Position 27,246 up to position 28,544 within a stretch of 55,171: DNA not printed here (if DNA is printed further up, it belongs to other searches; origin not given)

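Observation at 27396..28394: SpoT/Mesh1-type HD (p)ppGpp hydrolase with a Cys-rich N-terminal extension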

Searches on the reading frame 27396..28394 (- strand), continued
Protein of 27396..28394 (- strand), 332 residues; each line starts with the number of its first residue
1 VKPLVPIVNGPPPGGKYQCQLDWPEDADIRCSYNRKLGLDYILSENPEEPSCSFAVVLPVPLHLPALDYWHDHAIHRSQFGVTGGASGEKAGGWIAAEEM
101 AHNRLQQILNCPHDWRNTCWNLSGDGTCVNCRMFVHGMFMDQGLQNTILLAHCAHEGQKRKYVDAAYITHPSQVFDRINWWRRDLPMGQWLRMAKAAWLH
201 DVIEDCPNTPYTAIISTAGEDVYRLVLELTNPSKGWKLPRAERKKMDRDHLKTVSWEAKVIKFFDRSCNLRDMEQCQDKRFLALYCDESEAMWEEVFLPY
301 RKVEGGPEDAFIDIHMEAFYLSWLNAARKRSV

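Call 39: find_encoding_contigs(protein=P0023, flank=8000, max_places=2)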
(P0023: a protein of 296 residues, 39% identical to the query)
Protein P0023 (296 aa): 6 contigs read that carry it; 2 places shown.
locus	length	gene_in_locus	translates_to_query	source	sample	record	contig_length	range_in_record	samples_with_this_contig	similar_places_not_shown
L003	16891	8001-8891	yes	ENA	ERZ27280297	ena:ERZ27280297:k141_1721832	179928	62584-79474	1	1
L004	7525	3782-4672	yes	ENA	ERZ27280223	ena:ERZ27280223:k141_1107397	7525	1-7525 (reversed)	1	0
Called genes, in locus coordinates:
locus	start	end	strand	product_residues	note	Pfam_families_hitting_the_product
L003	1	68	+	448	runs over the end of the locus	PF06689:zf-C4_ClpX (faint), PF01078:Mg_chelatase (faint), PF00004:AAA, PF07724:AAA_2, PF07728:AAA_5 (faint), PF10431:ClpB_D2-small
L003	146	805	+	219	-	PF00149:Metallophos (weak)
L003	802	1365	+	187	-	-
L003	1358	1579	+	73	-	-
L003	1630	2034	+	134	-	PF06094:GGACT, PF21986:AH_C (weak)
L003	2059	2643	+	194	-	-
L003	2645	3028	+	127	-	-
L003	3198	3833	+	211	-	-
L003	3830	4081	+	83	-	-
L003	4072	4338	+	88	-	-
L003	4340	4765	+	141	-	-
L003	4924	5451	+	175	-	-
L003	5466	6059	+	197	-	-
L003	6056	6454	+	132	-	-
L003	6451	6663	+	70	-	-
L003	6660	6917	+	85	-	-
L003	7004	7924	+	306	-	PF04542:Sigma70_r2 (faint), PF04545:Sigma70_r4 (weak)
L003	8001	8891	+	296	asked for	PF13328:HD_4, PF01966:HD (faint)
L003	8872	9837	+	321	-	-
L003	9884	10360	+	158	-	-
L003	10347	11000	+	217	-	PF09414:RNA_ligase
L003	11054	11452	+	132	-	-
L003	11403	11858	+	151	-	-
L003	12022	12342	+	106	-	-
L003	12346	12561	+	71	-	-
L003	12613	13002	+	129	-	-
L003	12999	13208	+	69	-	-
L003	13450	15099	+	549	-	PF05406:WGR, PF00644:PARP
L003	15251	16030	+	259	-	-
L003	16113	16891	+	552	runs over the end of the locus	PF16450:Prot_ATP_ID_OB_C (faint), PF00004:AAA, PF13401:AAA_22 (faint)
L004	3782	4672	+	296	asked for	PF13328:HD_4, PF01966:HD (faint)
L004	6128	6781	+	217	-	PF09414:RNA_ligase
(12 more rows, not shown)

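Call 56: find_related_loci(query=A1, collection=viral_contigs, flank=10000)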
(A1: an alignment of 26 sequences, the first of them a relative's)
Query A1 (332 aa) in viral_contigs; peptide patterns used: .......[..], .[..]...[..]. (x = any residue, [..] = any of these).
72 stretches matched a pattern; 10 encode a relative of the query (tblastn E <= 1e-3); 10 distinct loci.
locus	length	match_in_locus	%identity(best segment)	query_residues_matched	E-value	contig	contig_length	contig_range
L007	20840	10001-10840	35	23-294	6e-48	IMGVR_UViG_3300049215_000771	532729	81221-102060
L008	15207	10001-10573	47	111-294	6e-43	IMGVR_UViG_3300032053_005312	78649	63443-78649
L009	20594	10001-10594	46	103-294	3e-43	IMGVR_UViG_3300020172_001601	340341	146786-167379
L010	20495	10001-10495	46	141-299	5e-35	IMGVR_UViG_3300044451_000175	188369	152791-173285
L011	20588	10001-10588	39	137-330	2e-30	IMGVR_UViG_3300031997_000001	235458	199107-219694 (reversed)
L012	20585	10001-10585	36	144-330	2e-27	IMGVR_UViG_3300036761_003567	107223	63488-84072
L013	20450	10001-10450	41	144-296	5e-25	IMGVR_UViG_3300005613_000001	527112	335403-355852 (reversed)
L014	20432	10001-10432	44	150-289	2e-24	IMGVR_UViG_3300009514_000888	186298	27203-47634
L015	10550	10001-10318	38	154-265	2e-12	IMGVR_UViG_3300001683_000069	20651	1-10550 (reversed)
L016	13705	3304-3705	33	154-294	2e-12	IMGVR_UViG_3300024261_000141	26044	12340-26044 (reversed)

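Call 73: find_related_loci(query=A1, collection=genome_contigs, flank=6000)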
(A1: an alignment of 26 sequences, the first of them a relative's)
Query A1 (332 aa) in genome_contigs; peptide patterns used: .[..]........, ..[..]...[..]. (x = any residue, [..] = any of these).
34 stretches matched a pattern; 12 encode a relative of the query (tblastn E <= 1e-3); 12 distinct loci.
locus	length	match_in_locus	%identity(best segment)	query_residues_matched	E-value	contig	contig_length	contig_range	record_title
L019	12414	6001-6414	48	150-294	3e-33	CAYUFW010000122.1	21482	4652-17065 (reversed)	MAG TPA_asm: uncultured Pirellulaceae bacterium isolate SRP239243_co2_373 genome assembly, contig: NODE_3881_length_2148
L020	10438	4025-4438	47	150-294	1e-32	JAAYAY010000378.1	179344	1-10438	MAG: Planctomycetaceae bacterium isolate AS06rmzACSIP_219 645045_AS06, whole genome shotgun sequence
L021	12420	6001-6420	47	150-296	5e-32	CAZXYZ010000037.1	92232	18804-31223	MAG TPA_asm: uncultured Pirellulaceae bacterium isolate binchicken_co16_356 genome assembly, contig: NODE_412_length_922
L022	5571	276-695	45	150-296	6e-30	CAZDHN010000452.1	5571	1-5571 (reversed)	MAG TPA_asm: uncultured Planctomycetaceae bacterium isolate binchicken_co181_562 genome assembly, contig: NODE_32802_len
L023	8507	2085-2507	45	150-296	4e-27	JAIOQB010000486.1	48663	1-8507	MAG: Planctomycetia bacterium isolate LakeFargette_0920_ALND_MAG_62_14 LacPavin_0920_ALND_scaffold_666015, whole genome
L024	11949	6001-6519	45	127-294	9e-40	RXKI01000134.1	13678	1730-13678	MAG: Neisseriaceae bacterium isolate AWTP1-37 sample_33_scaffold_1660, whole genome shotgun sequence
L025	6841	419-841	41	149-296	5e-26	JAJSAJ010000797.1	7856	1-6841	MAG: Planctomycetota bacterium isolate Dive96_bin4.48 k141_2519864, whole genome shotgun sequence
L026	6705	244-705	38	140-298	9e-22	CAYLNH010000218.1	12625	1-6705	MAG TPA_asm: uncultured Lentisphaerales bacterium isolate SRP141376_co4_287 genome assembly, contig: NODE_8384_length_12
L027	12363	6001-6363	38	160-288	5e-15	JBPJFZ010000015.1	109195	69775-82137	Oleiphilaceae bacterium J1-3 NODE_15_length_109195_cov_40.3828, whole genome shotgun sequence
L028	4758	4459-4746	39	134-234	2e-12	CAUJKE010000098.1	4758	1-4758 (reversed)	MAG: Planctomycetota bacterium isolate KLAP142 genome assembly, contig: KLAP142_144264, whole genome shotgun sequence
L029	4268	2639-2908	42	140-234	3e-12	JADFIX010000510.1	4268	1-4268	MAG: Planctomycetota bacterium isolate B3T1B8 B3T1B8_NODE47064, whole genome shotgun sequence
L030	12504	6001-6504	30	125-294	3e-10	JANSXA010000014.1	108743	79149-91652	MAG: Pseudomonadaceae bacterium isolate bin.13 k141_535447_length_108743_cov_86.9915, whole genome shotgun sequence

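Call 76: list_cluster_members(proteins=[P0001, P0003, P0002, P0006, P0023])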
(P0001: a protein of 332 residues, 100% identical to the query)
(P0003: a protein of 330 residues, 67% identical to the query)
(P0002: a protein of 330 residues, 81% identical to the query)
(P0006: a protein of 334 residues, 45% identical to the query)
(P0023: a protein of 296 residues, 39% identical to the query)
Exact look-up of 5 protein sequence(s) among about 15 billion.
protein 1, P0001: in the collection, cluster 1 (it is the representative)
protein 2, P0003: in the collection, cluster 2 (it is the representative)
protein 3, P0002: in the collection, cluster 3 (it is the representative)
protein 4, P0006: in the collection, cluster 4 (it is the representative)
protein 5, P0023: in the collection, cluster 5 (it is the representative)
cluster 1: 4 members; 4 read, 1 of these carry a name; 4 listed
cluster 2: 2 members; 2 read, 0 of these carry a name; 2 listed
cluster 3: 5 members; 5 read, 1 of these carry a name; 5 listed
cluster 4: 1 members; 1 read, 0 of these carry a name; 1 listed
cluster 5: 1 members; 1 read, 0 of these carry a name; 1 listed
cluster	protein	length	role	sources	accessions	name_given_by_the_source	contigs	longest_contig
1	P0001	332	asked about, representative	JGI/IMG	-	-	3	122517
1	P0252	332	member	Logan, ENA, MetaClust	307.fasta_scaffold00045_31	\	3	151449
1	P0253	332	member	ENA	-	-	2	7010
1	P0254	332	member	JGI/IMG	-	-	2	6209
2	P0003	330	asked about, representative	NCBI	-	-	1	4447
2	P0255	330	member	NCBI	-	-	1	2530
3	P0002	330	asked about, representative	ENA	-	-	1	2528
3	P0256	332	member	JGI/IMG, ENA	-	hypothetical protein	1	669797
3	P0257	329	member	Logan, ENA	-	-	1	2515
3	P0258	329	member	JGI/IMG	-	-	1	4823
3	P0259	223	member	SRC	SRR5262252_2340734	-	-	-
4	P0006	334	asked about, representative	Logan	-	-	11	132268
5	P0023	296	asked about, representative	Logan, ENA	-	-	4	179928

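Call 78: find_encoding_contigs(protein=P0256, flank=10000, max_places=1)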
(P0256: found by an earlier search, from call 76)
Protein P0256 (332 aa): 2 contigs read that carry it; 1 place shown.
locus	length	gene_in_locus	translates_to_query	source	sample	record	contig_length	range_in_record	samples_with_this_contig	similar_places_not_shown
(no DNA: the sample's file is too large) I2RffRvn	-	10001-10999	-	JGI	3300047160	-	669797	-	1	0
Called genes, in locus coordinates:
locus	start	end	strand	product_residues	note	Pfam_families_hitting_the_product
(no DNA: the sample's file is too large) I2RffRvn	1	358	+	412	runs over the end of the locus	PF14532:Sigma54_activ_2 (faint), PF00004:AAA, PF07724:AAA_2, PF07728:AAA_5 (faint), PF10431:ClpB_D2-small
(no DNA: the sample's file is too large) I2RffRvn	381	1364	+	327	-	-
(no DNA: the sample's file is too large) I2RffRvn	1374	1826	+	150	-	-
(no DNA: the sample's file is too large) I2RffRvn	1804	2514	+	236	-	PF00149:Metallophos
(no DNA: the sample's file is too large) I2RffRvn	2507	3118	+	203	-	-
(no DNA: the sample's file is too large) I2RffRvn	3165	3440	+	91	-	-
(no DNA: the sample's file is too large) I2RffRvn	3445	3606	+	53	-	-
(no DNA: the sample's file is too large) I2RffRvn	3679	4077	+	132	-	PF06094:GGACT, PF21986:AH_C (weak)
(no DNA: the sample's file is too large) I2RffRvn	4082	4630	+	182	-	-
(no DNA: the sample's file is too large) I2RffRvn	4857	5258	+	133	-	-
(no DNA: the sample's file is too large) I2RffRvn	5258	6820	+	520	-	PF00989:PAS, PF08448:PAS_4, PF13188:PAS_8, PF13426:PAS_9, PF00512:HisKA, PF02518:HATPase_c, PF00072:Response_reg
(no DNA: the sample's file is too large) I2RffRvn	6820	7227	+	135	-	-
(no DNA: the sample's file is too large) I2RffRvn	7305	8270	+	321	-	PF04542:Sigma70_r2, PF04545:Sigma70_r4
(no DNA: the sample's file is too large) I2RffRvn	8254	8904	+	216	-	PF13393:tRNA-synt_His, PF00587:tRNA-synt_2b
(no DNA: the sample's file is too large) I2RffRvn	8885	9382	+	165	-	-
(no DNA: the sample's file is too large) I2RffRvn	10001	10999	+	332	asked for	PF13328:HD_4 (weak)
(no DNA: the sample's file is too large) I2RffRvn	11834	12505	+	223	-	PF09414:RNA_ligase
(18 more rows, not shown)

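Call 80: get_annotated_region(hit=H2, flank=4000)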
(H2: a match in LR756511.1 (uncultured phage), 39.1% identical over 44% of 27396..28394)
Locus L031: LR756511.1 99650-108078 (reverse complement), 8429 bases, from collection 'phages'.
description: uncultured phage genome assembly, chromosome: 1.
organism: uncultured phage (NCBI taxid 278008)
taxonomy: Viruses; environmental samples
host: -; source: metagenomic; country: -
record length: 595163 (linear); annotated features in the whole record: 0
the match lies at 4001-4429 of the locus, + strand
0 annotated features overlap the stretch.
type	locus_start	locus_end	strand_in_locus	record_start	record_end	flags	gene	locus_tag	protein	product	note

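Call 82: search_protein_families(library=padloc, proteins=[window:27396-28394:-], max_evalue=0.001)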
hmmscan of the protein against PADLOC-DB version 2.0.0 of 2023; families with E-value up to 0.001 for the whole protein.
window:27396-28394:- (332 aa): 0 families
